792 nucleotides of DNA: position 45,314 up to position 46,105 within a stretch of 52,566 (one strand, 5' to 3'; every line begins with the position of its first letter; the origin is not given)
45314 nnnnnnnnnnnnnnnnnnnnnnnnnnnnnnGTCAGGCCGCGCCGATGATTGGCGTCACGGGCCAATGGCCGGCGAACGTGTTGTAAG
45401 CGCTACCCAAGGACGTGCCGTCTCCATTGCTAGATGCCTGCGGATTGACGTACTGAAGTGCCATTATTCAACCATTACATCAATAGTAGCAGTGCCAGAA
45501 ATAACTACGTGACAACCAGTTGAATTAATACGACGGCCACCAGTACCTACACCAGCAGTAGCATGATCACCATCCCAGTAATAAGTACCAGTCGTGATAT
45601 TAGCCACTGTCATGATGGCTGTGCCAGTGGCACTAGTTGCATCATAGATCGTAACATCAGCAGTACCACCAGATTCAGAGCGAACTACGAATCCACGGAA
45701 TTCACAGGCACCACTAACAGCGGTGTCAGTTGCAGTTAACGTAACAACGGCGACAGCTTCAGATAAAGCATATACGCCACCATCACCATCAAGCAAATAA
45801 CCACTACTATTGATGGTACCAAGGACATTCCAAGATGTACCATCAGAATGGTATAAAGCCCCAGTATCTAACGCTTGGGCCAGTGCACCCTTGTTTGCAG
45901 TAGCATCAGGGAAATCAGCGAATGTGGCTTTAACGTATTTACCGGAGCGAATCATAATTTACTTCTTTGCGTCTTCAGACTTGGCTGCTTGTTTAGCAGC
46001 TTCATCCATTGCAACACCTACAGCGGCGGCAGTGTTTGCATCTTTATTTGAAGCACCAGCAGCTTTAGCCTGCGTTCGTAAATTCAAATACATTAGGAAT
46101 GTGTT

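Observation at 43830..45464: GC-rich island 2: beta-helix enzyme gene wedged between TerS-like and TerL, with a 39-codon duplicate N-terminus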

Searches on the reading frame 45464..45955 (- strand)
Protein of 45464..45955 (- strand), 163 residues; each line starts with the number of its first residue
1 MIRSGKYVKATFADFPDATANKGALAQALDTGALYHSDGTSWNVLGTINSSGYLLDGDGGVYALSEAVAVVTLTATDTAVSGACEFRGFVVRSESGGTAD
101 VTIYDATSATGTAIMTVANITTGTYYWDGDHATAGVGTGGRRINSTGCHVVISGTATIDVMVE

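Call 6: search_protein_families(library=pfam, proteins=[window:45464-45955:-], max_evalue=0.01)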
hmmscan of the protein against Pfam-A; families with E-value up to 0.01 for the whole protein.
window:45464-45955:- (163 aa): 0 families

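Call 7: search_protein_families(library=phrogs, proteins=[window:45464-45955:-], max_evalue=0.01)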
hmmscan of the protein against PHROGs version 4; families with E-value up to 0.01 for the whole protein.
window:45464-45955:- (163 aa): 0 families

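Call 24: find_related_loci(query=window:45464-45955:-, collection=viral_contigs, flank=6000)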
Query window:45464-45955:- (163 aa) in viral_contigs; peptide patterns used: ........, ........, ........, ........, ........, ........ (x = any residue, [..] = any of these).
22 stretches matched a pattern; 4 encode a relative of the query (tblastn E <= 1e-3); 4 distinct loci.
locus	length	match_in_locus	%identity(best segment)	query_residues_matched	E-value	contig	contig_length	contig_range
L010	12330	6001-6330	85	54-163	9e-57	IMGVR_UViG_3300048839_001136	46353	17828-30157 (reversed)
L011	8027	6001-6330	85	54-163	9e-57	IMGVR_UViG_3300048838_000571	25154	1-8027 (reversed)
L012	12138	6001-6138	48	3-45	4e-7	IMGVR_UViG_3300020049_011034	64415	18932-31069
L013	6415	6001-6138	48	3-45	4e-7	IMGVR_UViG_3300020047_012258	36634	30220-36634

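Call 30: search_protein_families(library=ncbifam, proteins=[window:45464-45955:-, L010:6330-7961:+, L011:6351-7877:+], max_evalue=0.1)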
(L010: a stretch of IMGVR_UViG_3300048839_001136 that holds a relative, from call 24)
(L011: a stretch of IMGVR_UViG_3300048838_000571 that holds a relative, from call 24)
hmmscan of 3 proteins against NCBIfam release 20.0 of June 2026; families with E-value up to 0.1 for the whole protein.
window:45464-45955:- (163 aa): 0 families

L010:6330-7961:+ (543 aa): 0 families

L011:6351-7877:+ (508 aa): 2 families
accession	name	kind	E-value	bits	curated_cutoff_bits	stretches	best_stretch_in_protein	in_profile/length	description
TIGR03804.1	para_beta_helix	repeat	4.4e-07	29.5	19.45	0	230-248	7-24/44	parallel beta-helix repeat protein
TIGR04247.1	NosD_copper_fam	subfamily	2.7e-06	26.2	300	1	272-369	70-158/377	nitrous oxide reductase family maturation protein NosD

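Call 34: find_homologous_proteins(query=window:45464-45955:-, max_evalue=0.01)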
Query window:45464-45955:- (163 aa): 40 proteins with E <= 0.01 among 209 candidates.
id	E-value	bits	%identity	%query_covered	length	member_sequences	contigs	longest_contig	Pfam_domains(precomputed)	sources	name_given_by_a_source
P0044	3.2e-97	341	100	100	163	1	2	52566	-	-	-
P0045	8.5e-63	229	72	99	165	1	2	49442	-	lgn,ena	-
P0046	3.9e-53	198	85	71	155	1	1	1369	-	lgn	-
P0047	1.6e-52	196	86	69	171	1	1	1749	-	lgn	-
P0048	1.0e-50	190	82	71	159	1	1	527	-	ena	-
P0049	3.1e-50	188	85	67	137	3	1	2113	-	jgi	jgi:hypothetical protein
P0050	3.3e-50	188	85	67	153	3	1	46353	-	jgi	jgi:hypothetical protein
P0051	5.9e-50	187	85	67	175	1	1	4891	-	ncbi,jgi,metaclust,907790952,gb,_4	metaclust:\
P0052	1.5e-49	186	85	67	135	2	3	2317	-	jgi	jgi:hypothetical protein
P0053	1.5e-48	183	72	82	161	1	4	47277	-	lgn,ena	-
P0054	1.2e-47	180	86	63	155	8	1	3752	-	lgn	-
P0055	5.6e-47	178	75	73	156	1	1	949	-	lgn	-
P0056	7.2e-47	177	78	71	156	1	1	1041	-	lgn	-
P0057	2.0e-45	172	70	77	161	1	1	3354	-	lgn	-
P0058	6.0e-44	168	80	67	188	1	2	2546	-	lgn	-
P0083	7.8e-12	63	63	36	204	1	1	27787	-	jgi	jgi:hypothetical protein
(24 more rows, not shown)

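Call 35: find_encoding_contigs(protein=P0045, flank=8000, max_places=2)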
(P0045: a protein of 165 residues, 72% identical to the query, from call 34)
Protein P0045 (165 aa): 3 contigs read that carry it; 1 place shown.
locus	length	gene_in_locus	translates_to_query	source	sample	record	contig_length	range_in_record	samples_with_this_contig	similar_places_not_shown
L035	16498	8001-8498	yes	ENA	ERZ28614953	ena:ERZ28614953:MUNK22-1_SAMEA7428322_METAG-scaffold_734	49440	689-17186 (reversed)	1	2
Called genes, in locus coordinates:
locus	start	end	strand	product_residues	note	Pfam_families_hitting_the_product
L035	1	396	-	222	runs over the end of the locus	PF07722:Peptidase_C26, PF00117:GATase (weak)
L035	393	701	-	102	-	-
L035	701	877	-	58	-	-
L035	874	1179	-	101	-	-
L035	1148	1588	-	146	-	-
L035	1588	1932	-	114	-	-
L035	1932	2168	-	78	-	-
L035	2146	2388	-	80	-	-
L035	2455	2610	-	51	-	-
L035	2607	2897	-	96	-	-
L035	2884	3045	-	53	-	-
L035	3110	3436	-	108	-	-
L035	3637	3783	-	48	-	-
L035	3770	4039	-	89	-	-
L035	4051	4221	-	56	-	-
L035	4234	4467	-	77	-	-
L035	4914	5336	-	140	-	-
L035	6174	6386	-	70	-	-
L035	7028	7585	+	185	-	-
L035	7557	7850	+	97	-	-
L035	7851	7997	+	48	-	-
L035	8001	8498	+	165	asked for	-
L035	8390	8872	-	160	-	-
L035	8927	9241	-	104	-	-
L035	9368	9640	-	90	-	-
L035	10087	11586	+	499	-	PF17289:Terminase_6C (faint)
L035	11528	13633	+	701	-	-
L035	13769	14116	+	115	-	PF00166:Cpn10 (weak)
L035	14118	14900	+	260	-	-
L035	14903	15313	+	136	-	-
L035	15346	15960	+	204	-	-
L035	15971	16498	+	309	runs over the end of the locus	PF25209:Phage_capsid_4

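Call 36: find_encoding_contigs(protein=P0053, flank=8000, max_places=2)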
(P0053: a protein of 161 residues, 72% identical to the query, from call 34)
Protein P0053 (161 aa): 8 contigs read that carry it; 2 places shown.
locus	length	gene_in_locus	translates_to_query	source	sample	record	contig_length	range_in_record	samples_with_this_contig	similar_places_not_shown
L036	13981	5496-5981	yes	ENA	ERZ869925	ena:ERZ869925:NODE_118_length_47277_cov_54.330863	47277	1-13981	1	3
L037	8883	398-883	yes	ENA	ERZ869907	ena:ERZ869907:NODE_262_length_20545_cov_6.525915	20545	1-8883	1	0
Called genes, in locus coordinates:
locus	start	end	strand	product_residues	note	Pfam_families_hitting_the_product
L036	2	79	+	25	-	?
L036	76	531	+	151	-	PF05866:RusA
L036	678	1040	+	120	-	-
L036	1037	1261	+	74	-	-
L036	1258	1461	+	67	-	-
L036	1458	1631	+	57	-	-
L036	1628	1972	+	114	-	-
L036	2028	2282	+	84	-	PF05930:Phage_AlpA (weak)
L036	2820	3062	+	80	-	PF05930:Phage_AlpA, PF12728:HTH_17 (weak)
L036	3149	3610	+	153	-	-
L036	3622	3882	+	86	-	-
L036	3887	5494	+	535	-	PF12236:Head-tail_con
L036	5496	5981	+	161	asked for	-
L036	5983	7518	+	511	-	-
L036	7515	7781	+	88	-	-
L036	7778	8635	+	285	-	-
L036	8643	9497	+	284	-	PF25187:Acb3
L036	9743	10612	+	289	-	PF19821:Phage_capsid_2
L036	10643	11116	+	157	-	-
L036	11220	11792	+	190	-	-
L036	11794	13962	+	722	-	-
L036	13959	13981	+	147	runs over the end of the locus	PF00583:Acetyltransf_1, PF13508:Acetyltransf_7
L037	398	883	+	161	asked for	-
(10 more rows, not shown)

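Call 44: find_related_loci(query=A2, collection=viral_contigs, flank=5000)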
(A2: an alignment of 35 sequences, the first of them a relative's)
Query A2 (163 aa) in viral_contigs; peptide patterns used: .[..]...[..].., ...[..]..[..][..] (x = any residue, [..] = any of these).
63 stretches matched a pattern; 10 encode a relative of the query (tblastn E <= 1e-3); 10 distinct loci.
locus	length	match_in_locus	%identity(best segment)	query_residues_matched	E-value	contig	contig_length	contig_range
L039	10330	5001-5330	85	54-163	2e-56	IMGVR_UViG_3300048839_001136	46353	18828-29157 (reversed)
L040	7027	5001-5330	85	54-163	2e-56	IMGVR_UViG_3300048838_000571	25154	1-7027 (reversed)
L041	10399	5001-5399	69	32-163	5e-53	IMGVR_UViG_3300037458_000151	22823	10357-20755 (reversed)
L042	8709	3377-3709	65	54-162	9e-37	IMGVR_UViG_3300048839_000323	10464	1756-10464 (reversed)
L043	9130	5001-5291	65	58-154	6e-35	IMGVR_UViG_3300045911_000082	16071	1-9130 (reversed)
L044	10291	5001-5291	65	58-154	5e-35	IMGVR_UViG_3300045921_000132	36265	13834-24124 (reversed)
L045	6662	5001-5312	45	50-162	2e-20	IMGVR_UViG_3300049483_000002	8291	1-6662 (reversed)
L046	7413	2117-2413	45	54-162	4e-19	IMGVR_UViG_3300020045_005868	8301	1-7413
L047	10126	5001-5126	43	73-114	3e-5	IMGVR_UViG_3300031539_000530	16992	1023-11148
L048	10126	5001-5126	43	73-114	3e-5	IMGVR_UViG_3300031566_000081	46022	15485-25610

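Call 55: predict_structure(alignment_id=A2)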
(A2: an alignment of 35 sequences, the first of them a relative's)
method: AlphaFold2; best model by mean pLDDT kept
length: 163 residues; sequences in the alignment: 35
mean_pLDDT: 92.2   pTM: 0.69
mean pLDDT of the five models: 92.2, 91.3, 89.9, 90.0, 89.0
residues with pLDDT >= 90: 129; 70-90: 27; 50-70: 5; < 50: 2
segments of 3 or more residues with pLDDT < 50: none
pLDDT, mean of each block of 10 residues (from residue 1): 73 94 93 93 91 84 78 98 97 94 97 96 97 94 97 98 96
secondary structure, 60 per line:
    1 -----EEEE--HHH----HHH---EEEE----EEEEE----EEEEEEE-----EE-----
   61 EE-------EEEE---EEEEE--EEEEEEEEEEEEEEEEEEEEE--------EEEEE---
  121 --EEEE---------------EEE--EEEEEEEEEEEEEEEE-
elements in order: E6-9 E25-28 E33-37 E42-48 E70-73 E77-81 E84-104 E113-117 E123-126 E142-144 E147-162
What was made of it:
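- Closest known: Adapter-mounted anchorless tailspikes of SP6 / K1-5-like phages. Different: The partner is a ~110-aa beta-sandwich with a 45-aa N-terminal module (call 55).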

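Call 59: fold_search(model_id=the predicted structure, library=pdb)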
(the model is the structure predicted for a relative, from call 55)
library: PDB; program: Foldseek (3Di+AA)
matches with E <= 10: 537; with E <= 0.001: 0
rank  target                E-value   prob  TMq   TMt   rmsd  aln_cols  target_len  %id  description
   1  7vrp_B                1.8e-02  0.12  0.13  0.07  17.7       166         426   15  Structure of infectious bursal disease virus Gx strain (released 2022-03-30)
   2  7vrp_A                3.0e-02  0.12  0.14  0.08  14.7       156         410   16  Structure of infectious bursal disease virus Gx strain (released 2022-03-30)
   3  5azw_B                3.3e-02  0.91  0.28  0.42   8.3       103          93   16  Crystal structure of p24beta1 GOLD domain (released 2016-09-14)
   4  2gsy_E                3.7e-02  0.12  0.16  0.08  16.1       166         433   13  The 2.6A structure of Infectious Bursal Virus Derived T=1 Particles (released 2006-07-18)
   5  1gmm                  4.9e-02  0.44  0.22  0.26  11.8       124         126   19  Carbohydrate binding module CBM6 from xylanase U Clostridium thermocellum (released 2001-11-28)
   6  2df7_F                6.7e-02  0.09  0.12  0.07  12.4       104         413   18  Crystal structure of infectious bursal disease virus VP2 subviral particle (released 2006-06-27)
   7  7vrp_C                6.7e-02  0.08  0.15  0.08  17.2       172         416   13  Structure of infectious bursal disease virus Gx strain (released 2022-03-30)
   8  2zey_A                7.1e-02  0.69  0.24  0.26   7.2       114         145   13  Family 16 carbohydrate binding module (released 2008-03-04)
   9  2zex_A                7.5e-02  0.54  0.23  0.25   7.7       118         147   14  Family 16 carbohydrate binding module (released 2008-03-04)
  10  2zew_B                7.9e-02  0.51  0.23  0.25   7.7       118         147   14  Family 16 Cabohydrate Binding Domain Module 1 (released 2008-03-04)
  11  2wno                  8.9e-02  0.63  0.25  0.32   7.9       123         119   10  X-ray Structure of CUB_C domain from TSG-6 (released 2010-09-01)
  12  2df7_E                8.9e-02  0.09  0.12  0.07  13.4       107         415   18  Crystal structure of infectious bursal disease virus VP2 subviral particle (released 2006-06-27)
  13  1uxx_X                9.9e-02  0.13  0.14  0.16  12.2       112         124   15  CBM6ct from Clostridium thermocellum in complex with xylopentaose (released 2004-03-11)
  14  7rrm_A                1.0e-01  0.63  0.27  0.38   6.9       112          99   12  Structure of the human TMED1 (p24gamma1) Golgi dynamics Domain (released 2021-10-20)
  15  2df7_S                1.0e-01  0.08  0.15  0.09  16.2       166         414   19  Crystal structure of infectious bursal disease virus VP2 subviral particle (released 2006-06-27)
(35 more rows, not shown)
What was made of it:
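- The partner fold matches nothing significant in the PDB (best E = 0.018, call 59), so its adaptor or chaperone role rests on modular pattern alone.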

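Call 78: find_related_loci(query=A2, collection=metagenome_contigs, flank=4000)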
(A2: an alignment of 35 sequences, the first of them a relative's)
Query A2 (163 aa) in metagenome_contigs; peptide patterns used: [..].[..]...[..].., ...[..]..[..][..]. (x = any residue, [..] = any of these).
90 stretches matched a pattern; 19 encode a relative of the query (tblastn E <= 1e-3); 19 distinct loci.
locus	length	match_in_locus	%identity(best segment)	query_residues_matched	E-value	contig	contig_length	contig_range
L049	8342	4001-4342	81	50-163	2e-54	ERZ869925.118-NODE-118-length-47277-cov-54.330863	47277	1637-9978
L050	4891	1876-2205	85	54-163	1e-51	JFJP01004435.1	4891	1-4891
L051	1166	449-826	41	32-162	2e-21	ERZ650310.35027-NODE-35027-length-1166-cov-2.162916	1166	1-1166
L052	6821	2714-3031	42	48-162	1e-20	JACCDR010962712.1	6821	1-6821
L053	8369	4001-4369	40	23-162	8e-20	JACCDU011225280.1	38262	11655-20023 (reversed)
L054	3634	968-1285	41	48-162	5e-20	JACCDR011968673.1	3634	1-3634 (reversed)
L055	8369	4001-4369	40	23-162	8e-20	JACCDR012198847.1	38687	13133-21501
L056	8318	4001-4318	42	48-162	2e-19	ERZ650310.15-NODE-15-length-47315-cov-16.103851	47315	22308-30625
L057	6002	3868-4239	36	17-162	4e-19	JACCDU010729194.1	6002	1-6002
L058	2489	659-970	44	49-162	8e-19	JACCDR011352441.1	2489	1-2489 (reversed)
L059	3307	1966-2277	43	49-162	1e-18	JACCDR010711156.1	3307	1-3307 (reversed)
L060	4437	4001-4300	42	55-162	5e-18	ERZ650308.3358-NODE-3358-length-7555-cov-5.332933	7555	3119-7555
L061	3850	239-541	42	54-163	1e-17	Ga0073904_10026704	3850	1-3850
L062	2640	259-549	43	58-163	3e-17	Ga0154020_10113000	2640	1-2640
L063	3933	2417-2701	40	54-162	5e-17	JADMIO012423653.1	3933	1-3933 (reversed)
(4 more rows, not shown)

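Call 79: find_related_loci(query=A2, collection=genome_contigs, flank=6000)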
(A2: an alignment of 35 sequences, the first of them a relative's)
Query A2 (163 aa) in genome_contigs; peptide patterns used: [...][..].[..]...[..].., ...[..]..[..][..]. (x = any residue, [..] = any of these).
31 stretches matched a pattern; 4 encode a relative of the query (tblastn E <= 1e-3); 4 distinct loci.
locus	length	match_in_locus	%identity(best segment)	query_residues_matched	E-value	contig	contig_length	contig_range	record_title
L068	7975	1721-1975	43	61-155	3e-11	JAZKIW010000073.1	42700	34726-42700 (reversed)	MAG: Pseudomonadota bacterium isolate ADI_DC_SW_02_SPN_11032020-bin065 DCSW02SPN_B065_0_000000000073, whole genome shotg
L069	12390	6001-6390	32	1-163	2e-9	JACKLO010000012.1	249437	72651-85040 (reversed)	MAG: Burkholderiaceae bacterium isolate HK-STAS-PROT-94 HK-STAS-PROT-94_12, whole genome shotgun sequence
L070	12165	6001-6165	38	82-154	2e-5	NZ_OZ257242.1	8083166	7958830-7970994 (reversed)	MAG: Reyranella sp. isolate b5110c16-a26b-47f6-9828-dbeb5a2aa157 chromosome 1, complete sequence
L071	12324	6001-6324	27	33-142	1e-4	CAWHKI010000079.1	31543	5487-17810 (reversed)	MAG: uncultured Isosphaeraceae bacterium isolate MFD04752.bin.2.61 genome assembly, contig: contig_163954, whole genome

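Call 93: search_dna_similar(query=window:45464-45955:-, collection=phages, mode=protein, max_evalue=0.01, max_rows=20)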
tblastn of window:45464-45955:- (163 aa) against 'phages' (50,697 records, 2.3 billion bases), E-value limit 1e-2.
No match.

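Call 94: search_dna_similar(query=L046:2419-4041:+, collection=phages, mode=protein, max_evalue=0.001, max_rows=20)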
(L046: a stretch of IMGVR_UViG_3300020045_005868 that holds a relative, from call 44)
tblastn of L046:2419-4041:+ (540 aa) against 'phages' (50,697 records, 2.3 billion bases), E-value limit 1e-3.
Records with a match: 1; places in all: 1; records where one place covers at least 80% of the query: 0.
Best place of each record, by identity: <60% 1.
By first word of the organism name: Enterococcus 1.
By host as written in the record: Enterococcus faecalis 1.
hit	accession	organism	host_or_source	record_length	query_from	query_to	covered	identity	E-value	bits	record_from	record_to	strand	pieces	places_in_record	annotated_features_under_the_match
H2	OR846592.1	Enterococcus phage Efs 1-1-1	Enterococcus faecalis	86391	2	76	14%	34.7%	2e-4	51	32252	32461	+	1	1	record has no annotation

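Call 96: search_protein_families(library=phrogs, proteins=[L012:5245-5961:+, L012:5971-6411:+, L012:6333-10418:+, L012:3495-4265:+, L012:4278-4886:+, L010:5872-6333:+, L036:5983-7518:+], max_evalue=0.001)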
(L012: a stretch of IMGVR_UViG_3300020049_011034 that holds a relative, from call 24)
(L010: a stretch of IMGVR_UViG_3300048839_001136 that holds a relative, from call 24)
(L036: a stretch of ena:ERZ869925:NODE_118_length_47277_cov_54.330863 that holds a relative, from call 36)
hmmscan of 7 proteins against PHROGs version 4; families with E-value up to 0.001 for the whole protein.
L012:5245-5961:+ (238 aa): 2 families
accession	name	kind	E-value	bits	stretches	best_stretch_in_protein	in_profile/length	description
phrog_30320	-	unknown function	5.8e-05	23.3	1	107-185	73-148/452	-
phrog_5363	-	unknown function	0.00064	20.6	1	73-121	49-93/245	-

L012:5971-6411:+ (146 aa): 0 families

L012:6333-10418:+ (1361 aa): 0 families

L012:3495-4265:+ (256 aa): 0 families

L012:4278-4886:+ (202 aa): 0 families

L010:5872-6333:+ (153 aa): 0 families

L036:5983-7518:+ (511 aa): 0 families

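Call 97: search_protein_families(library=padloc, proteins=[window:45464-45955:-], max_evalue=0.01)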
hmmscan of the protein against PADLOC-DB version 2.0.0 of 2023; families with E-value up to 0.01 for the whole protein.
window:45464-45955:- (163 aa): 0 families
